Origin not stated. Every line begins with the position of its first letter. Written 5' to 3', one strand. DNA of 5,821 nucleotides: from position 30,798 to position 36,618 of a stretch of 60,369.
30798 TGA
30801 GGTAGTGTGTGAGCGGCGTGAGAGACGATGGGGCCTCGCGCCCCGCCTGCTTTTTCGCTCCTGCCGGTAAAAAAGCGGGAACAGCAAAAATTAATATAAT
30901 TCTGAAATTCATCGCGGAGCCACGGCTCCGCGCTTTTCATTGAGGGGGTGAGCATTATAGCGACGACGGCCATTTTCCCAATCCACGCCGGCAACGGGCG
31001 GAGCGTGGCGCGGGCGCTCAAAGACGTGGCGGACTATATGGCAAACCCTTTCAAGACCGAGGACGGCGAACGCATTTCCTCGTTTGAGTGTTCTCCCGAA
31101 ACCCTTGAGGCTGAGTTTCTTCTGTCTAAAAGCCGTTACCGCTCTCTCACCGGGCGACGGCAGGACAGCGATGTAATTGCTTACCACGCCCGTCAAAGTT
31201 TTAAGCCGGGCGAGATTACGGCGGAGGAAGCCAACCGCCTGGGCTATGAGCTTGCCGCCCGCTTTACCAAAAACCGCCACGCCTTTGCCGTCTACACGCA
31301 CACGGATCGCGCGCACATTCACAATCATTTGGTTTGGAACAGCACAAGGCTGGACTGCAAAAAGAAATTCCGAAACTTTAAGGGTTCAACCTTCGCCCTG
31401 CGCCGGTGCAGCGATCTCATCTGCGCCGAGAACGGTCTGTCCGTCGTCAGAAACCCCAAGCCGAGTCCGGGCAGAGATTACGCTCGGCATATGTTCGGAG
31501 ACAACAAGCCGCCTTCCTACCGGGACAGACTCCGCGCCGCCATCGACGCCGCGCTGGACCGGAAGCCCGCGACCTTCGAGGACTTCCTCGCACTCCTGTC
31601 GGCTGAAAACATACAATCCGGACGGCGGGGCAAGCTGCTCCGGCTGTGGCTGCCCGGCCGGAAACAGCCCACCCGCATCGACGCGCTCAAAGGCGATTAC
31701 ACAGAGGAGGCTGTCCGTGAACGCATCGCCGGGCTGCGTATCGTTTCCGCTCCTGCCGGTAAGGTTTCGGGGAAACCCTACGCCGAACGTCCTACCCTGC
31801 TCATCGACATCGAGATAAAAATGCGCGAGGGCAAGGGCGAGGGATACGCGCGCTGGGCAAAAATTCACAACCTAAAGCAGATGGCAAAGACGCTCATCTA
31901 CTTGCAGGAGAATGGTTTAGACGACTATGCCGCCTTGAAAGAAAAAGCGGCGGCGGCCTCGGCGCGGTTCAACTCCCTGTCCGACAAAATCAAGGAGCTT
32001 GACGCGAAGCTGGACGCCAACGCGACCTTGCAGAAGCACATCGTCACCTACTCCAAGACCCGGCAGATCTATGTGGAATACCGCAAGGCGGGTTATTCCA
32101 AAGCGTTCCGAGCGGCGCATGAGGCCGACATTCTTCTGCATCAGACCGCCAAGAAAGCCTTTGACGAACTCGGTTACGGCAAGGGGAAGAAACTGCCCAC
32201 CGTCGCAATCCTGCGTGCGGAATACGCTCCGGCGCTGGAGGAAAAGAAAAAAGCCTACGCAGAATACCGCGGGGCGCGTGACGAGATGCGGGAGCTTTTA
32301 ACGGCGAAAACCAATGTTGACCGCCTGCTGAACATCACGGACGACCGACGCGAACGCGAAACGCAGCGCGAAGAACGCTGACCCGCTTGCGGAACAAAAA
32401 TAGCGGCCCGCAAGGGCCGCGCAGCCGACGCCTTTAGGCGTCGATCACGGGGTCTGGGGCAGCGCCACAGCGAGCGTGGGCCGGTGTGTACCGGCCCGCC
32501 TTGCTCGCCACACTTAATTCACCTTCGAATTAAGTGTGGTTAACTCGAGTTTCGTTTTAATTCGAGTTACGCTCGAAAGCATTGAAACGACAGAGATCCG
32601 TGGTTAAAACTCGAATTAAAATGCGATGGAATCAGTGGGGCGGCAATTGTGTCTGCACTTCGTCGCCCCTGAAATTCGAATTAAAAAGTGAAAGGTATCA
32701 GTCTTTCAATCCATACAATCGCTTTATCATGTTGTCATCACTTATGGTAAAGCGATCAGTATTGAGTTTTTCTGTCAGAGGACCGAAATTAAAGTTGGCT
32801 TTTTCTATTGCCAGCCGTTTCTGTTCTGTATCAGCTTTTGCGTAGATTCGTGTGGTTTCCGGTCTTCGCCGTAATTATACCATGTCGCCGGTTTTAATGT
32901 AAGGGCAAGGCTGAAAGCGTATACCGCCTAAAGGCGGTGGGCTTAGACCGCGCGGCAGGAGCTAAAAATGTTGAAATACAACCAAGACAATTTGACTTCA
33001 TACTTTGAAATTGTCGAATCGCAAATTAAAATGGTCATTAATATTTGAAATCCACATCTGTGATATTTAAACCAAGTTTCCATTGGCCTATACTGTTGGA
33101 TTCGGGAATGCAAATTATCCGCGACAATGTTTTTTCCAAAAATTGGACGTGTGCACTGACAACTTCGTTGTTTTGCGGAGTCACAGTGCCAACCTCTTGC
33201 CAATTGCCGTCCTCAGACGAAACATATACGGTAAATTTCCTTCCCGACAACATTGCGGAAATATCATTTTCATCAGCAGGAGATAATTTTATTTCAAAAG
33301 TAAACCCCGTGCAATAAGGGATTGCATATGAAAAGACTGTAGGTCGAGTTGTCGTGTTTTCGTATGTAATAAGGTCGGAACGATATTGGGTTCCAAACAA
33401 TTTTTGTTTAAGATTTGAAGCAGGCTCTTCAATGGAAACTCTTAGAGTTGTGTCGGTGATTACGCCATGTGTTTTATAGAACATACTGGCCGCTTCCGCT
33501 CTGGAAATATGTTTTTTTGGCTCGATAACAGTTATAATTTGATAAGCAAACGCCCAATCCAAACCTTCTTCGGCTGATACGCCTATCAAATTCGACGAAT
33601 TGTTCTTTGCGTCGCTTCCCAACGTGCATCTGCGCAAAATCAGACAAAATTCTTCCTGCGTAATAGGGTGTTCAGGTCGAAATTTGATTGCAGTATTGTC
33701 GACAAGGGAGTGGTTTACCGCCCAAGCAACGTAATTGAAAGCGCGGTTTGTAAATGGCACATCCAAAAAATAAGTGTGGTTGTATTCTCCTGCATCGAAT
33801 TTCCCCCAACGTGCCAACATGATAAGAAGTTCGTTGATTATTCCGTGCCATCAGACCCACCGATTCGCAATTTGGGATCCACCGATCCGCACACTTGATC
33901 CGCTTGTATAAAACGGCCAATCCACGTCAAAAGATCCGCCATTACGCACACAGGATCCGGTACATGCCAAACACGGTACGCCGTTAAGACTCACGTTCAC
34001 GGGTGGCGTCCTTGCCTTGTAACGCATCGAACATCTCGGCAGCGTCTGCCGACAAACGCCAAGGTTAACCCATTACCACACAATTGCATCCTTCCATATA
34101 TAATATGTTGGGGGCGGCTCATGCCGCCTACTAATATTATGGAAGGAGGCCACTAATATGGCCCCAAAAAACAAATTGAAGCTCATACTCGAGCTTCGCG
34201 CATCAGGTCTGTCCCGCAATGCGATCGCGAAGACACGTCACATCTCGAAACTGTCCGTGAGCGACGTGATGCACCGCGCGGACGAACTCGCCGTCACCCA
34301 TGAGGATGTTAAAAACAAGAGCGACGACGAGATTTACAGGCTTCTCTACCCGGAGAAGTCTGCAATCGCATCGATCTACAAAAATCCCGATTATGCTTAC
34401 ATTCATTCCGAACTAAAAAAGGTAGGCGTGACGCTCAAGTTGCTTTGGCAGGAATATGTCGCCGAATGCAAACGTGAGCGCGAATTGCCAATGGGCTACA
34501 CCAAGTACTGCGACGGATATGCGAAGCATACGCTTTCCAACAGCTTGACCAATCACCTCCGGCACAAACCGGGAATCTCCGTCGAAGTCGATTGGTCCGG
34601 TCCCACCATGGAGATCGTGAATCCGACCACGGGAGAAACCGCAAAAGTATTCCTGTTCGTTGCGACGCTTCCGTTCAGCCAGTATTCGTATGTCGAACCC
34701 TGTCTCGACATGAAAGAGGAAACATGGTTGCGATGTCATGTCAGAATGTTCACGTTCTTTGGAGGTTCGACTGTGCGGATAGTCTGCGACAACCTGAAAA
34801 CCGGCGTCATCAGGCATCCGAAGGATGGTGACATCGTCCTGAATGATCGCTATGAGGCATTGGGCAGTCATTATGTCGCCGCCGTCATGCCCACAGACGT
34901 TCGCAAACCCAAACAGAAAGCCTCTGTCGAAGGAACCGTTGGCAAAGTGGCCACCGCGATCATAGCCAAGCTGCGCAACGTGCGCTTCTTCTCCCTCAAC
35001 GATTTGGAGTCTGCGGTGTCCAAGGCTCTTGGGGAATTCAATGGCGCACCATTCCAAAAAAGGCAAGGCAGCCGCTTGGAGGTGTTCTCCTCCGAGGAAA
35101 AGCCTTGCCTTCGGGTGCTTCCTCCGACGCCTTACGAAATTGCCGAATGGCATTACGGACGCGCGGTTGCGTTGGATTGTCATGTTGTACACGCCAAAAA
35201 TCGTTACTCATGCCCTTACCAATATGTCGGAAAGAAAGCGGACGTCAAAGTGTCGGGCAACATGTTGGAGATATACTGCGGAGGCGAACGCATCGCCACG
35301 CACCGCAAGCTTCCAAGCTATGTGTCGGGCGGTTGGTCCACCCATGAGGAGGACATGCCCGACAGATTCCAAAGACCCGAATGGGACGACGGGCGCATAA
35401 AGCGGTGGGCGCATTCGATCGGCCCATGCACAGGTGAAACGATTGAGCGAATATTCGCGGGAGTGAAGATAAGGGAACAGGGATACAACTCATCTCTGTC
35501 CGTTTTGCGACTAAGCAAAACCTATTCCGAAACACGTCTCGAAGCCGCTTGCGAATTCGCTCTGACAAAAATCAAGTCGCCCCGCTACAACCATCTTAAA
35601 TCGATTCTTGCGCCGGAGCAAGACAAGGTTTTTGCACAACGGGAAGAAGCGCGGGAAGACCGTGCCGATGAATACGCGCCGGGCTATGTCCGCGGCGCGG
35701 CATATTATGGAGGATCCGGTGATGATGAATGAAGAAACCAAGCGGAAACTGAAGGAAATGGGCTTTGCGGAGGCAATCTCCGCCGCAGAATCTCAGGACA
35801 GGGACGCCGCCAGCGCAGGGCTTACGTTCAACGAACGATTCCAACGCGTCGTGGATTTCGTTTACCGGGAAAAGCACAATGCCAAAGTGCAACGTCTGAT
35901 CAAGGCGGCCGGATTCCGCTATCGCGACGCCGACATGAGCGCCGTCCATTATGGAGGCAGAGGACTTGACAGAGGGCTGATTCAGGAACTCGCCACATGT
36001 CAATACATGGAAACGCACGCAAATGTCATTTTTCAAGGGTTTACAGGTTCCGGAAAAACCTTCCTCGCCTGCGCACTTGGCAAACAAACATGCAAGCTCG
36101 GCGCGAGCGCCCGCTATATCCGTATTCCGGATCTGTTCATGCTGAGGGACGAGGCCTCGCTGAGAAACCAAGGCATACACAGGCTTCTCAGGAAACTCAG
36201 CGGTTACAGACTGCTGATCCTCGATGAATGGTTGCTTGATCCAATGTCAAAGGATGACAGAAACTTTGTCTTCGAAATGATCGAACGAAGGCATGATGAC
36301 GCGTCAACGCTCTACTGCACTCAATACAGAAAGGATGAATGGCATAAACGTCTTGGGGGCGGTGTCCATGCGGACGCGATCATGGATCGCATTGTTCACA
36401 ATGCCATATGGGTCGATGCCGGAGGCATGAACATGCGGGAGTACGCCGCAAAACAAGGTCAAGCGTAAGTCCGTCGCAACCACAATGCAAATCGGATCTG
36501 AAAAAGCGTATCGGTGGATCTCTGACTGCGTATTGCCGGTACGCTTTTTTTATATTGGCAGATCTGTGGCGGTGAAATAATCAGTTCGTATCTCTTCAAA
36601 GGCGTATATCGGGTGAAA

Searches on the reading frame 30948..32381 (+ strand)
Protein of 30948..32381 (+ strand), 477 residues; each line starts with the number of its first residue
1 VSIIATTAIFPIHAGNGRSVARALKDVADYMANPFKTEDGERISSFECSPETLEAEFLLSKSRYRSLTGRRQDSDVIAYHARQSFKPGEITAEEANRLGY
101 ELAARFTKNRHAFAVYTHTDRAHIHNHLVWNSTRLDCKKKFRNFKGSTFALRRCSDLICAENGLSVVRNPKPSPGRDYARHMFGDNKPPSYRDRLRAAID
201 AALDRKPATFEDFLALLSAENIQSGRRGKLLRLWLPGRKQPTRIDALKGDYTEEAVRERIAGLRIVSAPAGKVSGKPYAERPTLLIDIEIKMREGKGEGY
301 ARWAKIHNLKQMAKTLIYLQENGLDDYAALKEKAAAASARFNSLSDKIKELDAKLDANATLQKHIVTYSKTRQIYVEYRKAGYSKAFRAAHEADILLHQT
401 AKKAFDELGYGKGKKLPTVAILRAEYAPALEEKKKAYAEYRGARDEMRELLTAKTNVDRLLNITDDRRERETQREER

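Call 21: search_protein_families(library=pfam, proteins=[window:30948-32381:+], max_evalue=0.001)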
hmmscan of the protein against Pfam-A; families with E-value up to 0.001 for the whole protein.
window:30948-32381:+ (477 aa): 1 family
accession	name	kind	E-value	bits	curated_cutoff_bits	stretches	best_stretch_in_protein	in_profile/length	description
PF03432.20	Relaxase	-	1.5e-30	106.6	24.6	1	30-164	1-132/132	MobA/VirD2-like, nuclease domain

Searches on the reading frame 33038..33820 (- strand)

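Call 21: search_protein_families(library=pfam, proteins=[window:33038-33820:-], max_evalue=0.001)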
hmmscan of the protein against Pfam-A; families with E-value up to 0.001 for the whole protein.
window:33038-33820:- (260 aa): 1 family
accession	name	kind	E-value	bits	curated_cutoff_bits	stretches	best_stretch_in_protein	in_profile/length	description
PF00395.25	SLH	-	7.2e-05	23.1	20.8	0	27-59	12-44/44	S-layer homology domain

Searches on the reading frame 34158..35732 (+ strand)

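Call 21: search_protein_families(library=pfam, proteins=[window:34158-35732:+], max_evalue=0.001)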
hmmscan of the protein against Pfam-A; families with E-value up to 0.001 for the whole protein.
window:34158-35732:+ (524 aa): 2 families
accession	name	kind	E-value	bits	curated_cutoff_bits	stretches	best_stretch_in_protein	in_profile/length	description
PF22483.2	Mu-transpos_C_2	-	1.9e-17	63.1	27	1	321-385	1-64/73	Mu transposase, C-terminal domain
PF00665.32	rve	-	5.3e-05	23.8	32.6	1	146-244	8-95/102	Integrase core domain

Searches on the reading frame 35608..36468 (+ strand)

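Call 21: search_protein_families(library=pfam, proteins=[window:35608-36468:+], max_evalue=0.001)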
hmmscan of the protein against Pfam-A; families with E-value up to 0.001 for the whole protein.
window:35608-36468:+ (286 aa): 1 family
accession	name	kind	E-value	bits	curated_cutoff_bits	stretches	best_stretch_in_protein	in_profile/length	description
PF01695.23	IstB_IS21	-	2.2e-43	148.9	24.1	1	48-278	3-232/238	IstB-like ATP binding protein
